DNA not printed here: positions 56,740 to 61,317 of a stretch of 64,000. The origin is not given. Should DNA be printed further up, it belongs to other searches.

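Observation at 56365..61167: Giant NACHT-first, nuclease-last STAND protein adjacent to a RelE/antitoxin pair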

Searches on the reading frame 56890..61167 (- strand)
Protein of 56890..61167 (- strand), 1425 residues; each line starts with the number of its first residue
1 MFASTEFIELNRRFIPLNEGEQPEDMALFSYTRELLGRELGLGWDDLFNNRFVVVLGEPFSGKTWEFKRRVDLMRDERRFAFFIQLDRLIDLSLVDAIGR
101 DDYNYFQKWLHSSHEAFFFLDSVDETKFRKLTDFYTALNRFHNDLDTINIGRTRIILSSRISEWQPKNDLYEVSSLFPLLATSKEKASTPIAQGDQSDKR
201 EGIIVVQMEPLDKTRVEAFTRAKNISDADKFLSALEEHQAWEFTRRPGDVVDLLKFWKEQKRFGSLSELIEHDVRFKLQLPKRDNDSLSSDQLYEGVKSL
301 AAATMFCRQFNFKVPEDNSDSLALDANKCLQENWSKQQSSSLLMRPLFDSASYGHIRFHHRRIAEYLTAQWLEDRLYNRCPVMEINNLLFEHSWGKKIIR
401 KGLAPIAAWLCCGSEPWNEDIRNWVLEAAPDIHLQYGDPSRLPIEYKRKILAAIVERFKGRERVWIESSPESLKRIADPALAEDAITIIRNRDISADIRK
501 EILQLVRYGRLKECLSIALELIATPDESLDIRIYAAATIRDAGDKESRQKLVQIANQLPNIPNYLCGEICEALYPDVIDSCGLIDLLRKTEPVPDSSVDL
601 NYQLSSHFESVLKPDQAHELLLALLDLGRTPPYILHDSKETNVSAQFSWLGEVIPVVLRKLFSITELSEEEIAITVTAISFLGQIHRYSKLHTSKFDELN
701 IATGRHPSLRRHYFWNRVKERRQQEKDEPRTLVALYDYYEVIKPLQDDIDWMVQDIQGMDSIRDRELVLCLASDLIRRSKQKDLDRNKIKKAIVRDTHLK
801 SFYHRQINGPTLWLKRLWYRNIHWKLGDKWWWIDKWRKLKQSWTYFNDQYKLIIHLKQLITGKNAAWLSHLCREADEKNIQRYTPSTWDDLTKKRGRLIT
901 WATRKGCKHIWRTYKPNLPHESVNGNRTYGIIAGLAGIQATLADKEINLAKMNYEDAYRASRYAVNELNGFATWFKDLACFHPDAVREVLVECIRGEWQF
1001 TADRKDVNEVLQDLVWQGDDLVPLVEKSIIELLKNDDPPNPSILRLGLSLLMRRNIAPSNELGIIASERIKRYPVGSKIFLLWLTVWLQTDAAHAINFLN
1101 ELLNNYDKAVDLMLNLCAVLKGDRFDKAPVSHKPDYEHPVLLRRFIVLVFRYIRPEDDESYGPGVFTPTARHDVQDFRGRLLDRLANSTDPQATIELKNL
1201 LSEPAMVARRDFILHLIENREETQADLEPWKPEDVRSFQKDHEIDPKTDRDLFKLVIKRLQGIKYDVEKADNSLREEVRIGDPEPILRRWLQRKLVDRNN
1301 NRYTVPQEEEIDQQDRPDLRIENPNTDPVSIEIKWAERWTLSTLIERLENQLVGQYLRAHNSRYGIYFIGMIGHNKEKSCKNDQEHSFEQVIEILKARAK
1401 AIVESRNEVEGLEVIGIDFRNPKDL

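Call 3: search_protein_families(library=pfam, proteins=[window:56890-61167:-], max_evalue=0.1)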
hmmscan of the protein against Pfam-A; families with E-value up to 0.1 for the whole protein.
window:56890-61167:- (1425 aa): 0 families

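Call 4: search_protein_families(library=padloc, proteins=[window:56890-61167:-], max_evalue=0.1)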
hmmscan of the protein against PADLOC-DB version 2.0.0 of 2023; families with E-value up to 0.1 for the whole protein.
window:56890-61167:- (1425 aa): 0 families

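Call 5: search_protein_families(library=ncbifam, proteins=[window:56890-61167:-], max_evalue=0.1)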
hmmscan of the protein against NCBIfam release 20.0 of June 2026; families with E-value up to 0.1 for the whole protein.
window:56890-61167:- (1425 aa): 2 families
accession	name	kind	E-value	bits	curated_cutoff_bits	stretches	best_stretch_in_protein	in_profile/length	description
NF058534.1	antiphage_HyoA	equivalog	0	1120.7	1200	1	10-1420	1-1428/1430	NACHT domain-containing antiphage protein HyoA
NF058535.1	antiphage_EruA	equivalog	2.8e-49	168.2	1000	1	199-1389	128-1289/1318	NACHT domain-containing antiphage protein EruA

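Call 7: find_homologous_proteins(query=window:56890-61167:-)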
Query window:56890-61167:- (1425 aa): 372 proteins with E <= 0.001 among 8000 candidates; the best 120 are listed.
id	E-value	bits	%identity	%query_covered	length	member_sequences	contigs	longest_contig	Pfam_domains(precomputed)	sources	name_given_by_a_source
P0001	0.0e+0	3299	100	100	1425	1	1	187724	-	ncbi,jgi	jgi:hypothetical protein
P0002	0.0e+0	1556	50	100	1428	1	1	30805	-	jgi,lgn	jgi:hypothetical protein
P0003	0.0e+0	1473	48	100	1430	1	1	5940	-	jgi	jgi:hypothetical protein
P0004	0.0e+0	1441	47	100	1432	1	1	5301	-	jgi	-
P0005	0.0e+0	1436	48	96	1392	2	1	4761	-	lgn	-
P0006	0.0e+0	1428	47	100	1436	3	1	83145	-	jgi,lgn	jgi:hypothetical protein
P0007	0.0e+0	1427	47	99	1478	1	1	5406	-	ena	-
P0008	0.0e+0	1409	47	99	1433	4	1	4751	-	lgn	-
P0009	0.0e+0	1408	47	100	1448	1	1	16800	-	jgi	jgi:hypothetical protein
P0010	0.0e+0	1405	46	100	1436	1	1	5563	-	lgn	-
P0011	0.0e+0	1387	47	99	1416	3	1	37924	-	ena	-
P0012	0.0e+0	1385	48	96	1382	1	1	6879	-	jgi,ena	jgi:hypothetical protein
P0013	0.0e+0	1381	46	100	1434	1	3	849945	-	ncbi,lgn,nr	ncbi:MAG: hypothetical protein HYR72_20000 [Deltaproteobacteria bacterium]|nr:hypothetical protein [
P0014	0.0e+0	1379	45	100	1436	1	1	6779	-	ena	-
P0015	0.0e+0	1370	46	99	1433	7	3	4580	-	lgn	-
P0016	0.0e+0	1366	46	99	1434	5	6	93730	-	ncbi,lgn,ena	-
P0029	0.0e+0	1331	45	100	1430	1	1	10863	-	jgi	-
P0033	0.0e+0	1310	45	99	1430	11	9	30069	-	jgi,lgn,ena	-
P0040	0.0e+0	1266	44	100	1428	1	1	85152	-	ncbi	-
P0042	0.0e+0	1263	43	100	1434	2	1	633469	-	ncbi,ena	-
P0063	0.0e+0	1148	40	100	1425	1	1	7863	-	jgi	jgi:hypothetical protein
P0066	0.0e+0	1137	40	100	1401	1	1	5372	-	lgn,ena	-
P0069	0.0e+0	1119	40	100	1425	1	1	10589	-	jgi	jgi:hypothetical protein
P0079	0.0e+0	1105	40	100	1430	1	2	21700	-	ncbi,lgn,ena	-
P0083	0.0e+0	1091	39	99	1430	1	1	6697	-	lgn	-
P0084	0.0e+0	1089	40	100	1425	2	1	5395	-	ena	-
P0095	0.0e+0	1057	38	100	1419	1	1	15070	-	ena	-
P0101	0.0e+0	1024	38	100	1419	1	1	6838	-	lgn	-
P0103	0.0e+0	1023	38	100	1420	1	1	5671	-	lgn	-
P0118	3.5e-278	944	36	99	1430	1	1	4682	-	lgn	-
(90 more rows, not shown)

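Call 11: search_solved_structures(query=window:56890-61167:-, max_evalue=1, show_alignments=2)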
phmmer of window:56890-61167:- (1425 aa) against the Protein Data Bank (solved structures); distinct sequences matched with E-value up to 1: 0.

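Call 15: search_solved_structures(query=A1, max_evalue=10, show_alignments=3)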
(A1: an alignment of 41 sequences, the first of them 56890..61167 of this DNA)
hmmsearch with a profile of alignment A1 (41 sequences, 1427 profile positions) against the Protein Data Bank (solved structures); distinct sequences matched with E-value up to 10: 0.

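Call 17: find_related_loci(query=A1, collection=genome_contigs, flank=10000)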
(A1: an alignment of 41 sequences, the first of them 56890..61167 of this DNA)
Query A1 (1425 aa) in genome_contigs; peptide patterns used: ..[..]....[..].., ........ (x = any residue, [..] = any of these).
560 stretches matched a pattern; 366 encode a relative of the query (tblastn E <= 1e-3); the best 80 are kept; 80 distinct loci.
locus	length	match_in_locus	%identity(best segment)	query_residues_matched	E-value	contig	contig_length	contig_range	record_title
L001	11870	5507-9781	46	1-1422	0e+0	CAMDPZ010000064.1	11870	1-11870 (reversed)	MAG: Nitrospira lenta isolate ZH-03apr19-105 genome assembly, contig: ZH-03apr19-C9735, whole genome shotgun sequence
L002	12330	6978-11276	44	1-1423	0e+0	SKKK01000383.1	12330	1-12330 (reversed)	MAG: Planctomycetaceae bacterium isolate CSSed162cmA_153 CSSed16-2cmA-16416, whole genome shotgun sequence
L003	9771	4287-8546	46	6-1419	0e+0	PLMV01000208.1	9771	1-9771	MAG: Syntrophaceae bacterium isolate fen_1165 73.20120800_E2X.4_contig_2193, whole genome shotgun sequence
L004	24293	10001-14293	40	1-1422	0e+0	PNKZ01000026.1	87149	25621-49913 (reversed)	MAG: Pirellula sp. isolate PB1.007 PB1_1000132_87149, whole genome shotgun sequence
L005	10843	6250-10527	39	1-1422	0e+0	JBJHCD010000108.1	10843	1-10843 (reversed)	MAG: Pirellulaceae bacterium isolate SF2967_J5348.metabat2_refined.036_sub NODE_5709_length_10843_cov_1.197928, whole ge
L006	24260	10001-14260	38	7-1422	0e+0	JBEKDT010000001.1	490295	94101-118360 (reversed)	MAG: Desulfomonilia bacterium isolate SPRUCE 18 SPRUCE_18_1, whole genome shotgun sequence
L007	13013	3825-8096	38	3-1422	0e+0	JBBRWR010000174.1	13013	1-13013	MAG: Opitutales bacterium isolate La4_metabat2.052 La4_metabat2.052_K_3253974_L_13013_cov_25.9871, whole genome shotgun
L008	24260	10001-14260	36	6-1419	0e+0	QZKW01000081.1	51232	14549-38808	MAG: Desulfobacteraceae bacterium isolate SURF_3 Ga0104751_1000887, whole genome shotgun sequence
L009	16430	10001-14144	39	7-1423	0e+0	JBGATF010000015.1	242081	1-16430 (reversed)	MAG: Limisphaerales bacterium isolate MAG_AAO_H10.62 AAOH10-62_opera_contig_237, whole genome shotgun sequence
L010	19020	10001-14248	35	1-1419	0e+0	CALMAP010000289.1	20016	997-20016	MAG TPA_asm: uncultured Terriglobus sp. isolate SRR13685145_bin.8_CONCOCT_v1.1_MAG genome assembly, contig: NODE_422_len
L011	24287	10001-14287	34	7-1424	0e+0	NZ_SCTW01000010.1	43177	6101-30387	MAG: Methylobacter sp. isolate FW305_bin.9 FW305_bin.9-2150, whole genome shotgun sequence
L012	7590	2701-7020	34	4-1424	0e+0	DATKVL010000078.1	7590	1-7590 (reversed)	MAG TPA_asm: Dehalococcoidia bacterium isolate SMAG_U14132 k141_3119741, whole genome shotgun sequence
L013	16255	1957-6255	34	1-1424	0e+0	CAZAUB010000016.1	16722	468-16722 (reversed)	MAG TPA_asm: uncultured Methylobacter sp. isolate SRP119689_co1_215 genome assembly, contig: NODE_4796_length_16722_cov_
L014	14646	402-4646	35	7-1424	0e+0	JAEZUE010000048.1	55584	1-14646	MAG: Verrucomicrobia bacterium isolate OH_PDB_75 k127_1440142, whole genome shotgun sequence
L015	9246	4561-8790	41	7-1423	0e+0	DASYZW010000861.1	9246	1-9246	MAG TPA_asm: Verrucomicrobiia bacterium isolate SMAG_U6372 k141_546141, whole genome shotgun sequence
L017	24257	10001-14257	34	6-1419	0e+0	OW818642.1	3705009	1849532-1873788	metagenome genome assembly, chromosome: 1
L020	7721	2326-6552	34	1-1419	0e+0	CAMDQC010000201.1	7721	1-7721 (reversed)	MAG: Prosthecobacter debontii isolate ZE-13nov19-293 genome assembly, contig: ZE-13nov19-C19107, whole genome shotgun se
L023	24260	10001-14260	33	3-1424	0e+0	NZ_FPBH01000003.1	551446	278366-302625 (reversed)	Paraburkholderia aspalathi strain LMG 27731, whole genome shotgun sequence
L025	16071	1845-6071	30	8-1419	0e+0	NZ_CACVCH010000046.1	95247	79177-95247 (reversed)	Magnetospirillum sp. SS-4, whole genome shotgun sequence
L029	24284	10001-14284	29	4-1419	3e-175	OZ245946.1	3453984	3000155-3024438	MAG: Balneola sp. isolate 27d4415d-f4b6-41c4-91e3-34dda93d2d1f genome assembly, chromosome: 1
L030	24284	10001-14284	28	4-1419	3e-167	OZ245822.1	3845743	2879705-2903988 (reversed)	MAG: Balneolaceae bacterium isolate 8bdb819f-897e-4bf4-8cfd-ed2fa6458a51 genome assembly, chromosome: 1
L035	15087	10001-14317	28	5-1419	2e-150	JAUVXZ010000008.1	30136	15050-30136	MAG: Pseudomonadota bacterium isolate CSMAG_1229 CSMAG_1229_k141_353955_length_30136_cov_10.7028, whole genome shotgun s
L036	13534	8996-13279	27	5-1419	1e-143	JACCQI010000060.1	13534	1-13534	MAG: Desulfovibrionaceae bacterium isolate MIC098Bin4 NODE_417_length_13534_cov_17.173084, whole genome shotgun sequence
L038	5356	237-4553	28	7-1419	3e-144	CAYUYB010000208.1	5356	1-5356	MAG TPA_asm: uncultured Desulfobacteraceae bacterium isolate binchicken_co116_2 genome assembly, contig: NODE_19311_leng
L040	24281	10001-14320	28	7-1419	1e-137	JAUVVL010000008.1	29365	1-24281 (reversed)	MAG: Desulfobacteraceae bacterium isolate CSMAG_1163 CSMAG_1163_k127_3214178_length_29365_cov_103.4833, whole genome sho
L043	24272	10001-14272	26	6-1419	5e-136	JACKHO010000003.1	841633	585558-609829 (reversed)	MAG: Planctomycetaceae bacterium isolate HK-STAS-PLAN-20 HK-STAS-PLAN-20_3, whole genome shotgun sequence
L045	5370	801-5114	26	4-1419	1e-134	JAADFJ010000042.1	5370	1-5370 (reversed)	MAG: Campylobacterota bacterium isolate M_MaxBin.016 contig-127_26844, whole genome shotgun sequence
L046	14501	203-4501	27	4-1419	3e-130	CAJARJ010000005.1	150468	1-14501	MAG: Candidatus Omnitrophica bacterium isolate Loc090907-6m_bin-269 genome assembly, contig: bin-269:05/22, whole genome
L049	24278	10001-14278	26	4-1419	1e-125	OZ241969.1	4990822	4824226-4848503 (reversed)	MAG: Candidatus Poriferihabitaceae bacterium isolate d30718d0-db98-4e6b-9c52-98a42f8724a6 genome assembly, chromosome: 1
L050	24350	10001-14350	28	7-1419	3e-140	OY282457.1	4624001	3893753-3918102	MAG: uncultured Candidatus Binatia bacterium genome assembly, chromosome: 1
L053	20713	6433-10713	26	5-1419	4e-120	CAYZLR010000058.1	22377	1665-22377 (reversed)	MAG TPA_asm: uncultured Caulobacterales bacterium isolate SRP065251_co1_2 genome assembly, contig: NODE_1647_length_2237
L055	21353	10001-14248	26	5-1419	8e-117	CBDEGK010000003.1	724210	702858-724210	MAG: Halieaceae bacterium isolate 2385e45c-80a1-47a8-8dda-bd0c25138c1b genome assembly, contig: contig_3, whole genome s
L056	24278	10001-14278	26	4-1419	2e-116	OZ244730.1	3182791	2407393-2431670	MAG: Arenicellales bacterium isolate 47a2fcf5-af63-40bb-846f-e483aacbb5bc genome assembly, chromosome: 1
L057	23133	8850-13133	26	6-1419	2e-140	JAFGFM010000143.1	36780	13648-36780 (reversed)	MAG: Deltaproteobacteria bacterium isolate Zod_Metabat.1317 k87_7181082, whole genome shotgun sequence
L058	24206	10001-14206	25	6-1419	6e-116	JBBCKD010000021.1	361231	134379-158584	MAG: Spirosomataceae bacterium isolate MAG_CPB_14 P10B_000000028492, whole genome shotgun sequence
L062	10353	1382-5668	25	8-1419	2e-113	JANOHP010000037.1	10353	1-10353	MAG: Hyphomicrobiales bacterium isolate SOY_63_metabat_458 SOY_63_k141_624425, whole genome shotgun sequence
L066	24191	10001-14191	25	43-1419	3e-111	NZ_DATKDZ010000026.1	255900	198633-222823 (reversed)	MAG: Pseudomonas sp. isolate SMAG_U14486 k141_1950360, whole genome shotgun sequence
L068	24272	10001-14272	25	6-1419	7e-110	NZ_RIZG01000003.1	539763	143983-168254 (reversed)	Marinomonas hwangdonensis strain HDW-15 scaffold3, whole genome shotgun sequence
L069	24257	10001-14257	25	8-1419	4e-109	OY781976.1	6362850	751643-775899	MAG: uncultured Desulforhopalus sp. isolate bb11d97f-aff7-40c5-8ccb-5babbf234ee9 genome assembly, chromosome: 1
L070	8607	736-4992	25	8-1419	3e-109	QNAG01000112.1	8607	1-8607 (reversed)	MAG: Candidatus Zixiibacteriota bacterium isolate B120_G9 B120_Guay9_scaffold_11600, whole genome shotgun sequence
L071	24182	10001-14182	25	43-1419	6e-109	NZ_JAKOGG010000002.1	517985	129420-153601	Shewanella electrica strain C32 NODE_2_length_517985_cov_145.788306, whole genome shotgun sequence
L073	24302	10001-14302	28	1-1419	4e-149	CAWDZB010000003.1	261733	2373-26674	MAG: uncultured delta proteobacterium isolate MFD05684.bin.3.160 genome assembly, contig: contig_11819, whole genome sho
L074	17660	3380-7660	26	8-1419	5e-108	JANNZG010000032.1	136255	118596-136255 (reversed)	MAG: Porphyrobacter sp. isolate VAR_25_metabat_205 VAR_25_k141_3189267, whole genome shotgun sequence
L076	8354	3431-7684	25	8-1419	3e-108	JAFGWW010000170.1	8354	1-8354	MAG: Planctomycetota bacterium isolate ZodW_Metabat.298 k87_8659436, whole genome shotgun sequence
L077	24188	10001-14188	25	44-1423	4e-107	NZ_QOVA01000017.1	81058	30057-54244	Edaphovirga cremea strain DSM 105170 Scaffold17, whole genome shotgun sequence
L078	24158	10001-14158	25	44-1419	1e-106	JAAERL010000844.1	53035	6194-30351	MAG: Desulfobacteraceae bacterium isolate Nau_4 NauG_CONTIG2510495, whole genome shotgun sequence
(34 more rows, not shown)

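Call 26: find_encoding_contigs(protein=window:56890-61167:-, flank=10000, max_places=3)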
Protein window:56890-61167:- (1425 aa): no gene with exactly this product is on record in the collection.

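Call 28: find_encoding_contigs(protein=P0001, flank=10000, max_places=3)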
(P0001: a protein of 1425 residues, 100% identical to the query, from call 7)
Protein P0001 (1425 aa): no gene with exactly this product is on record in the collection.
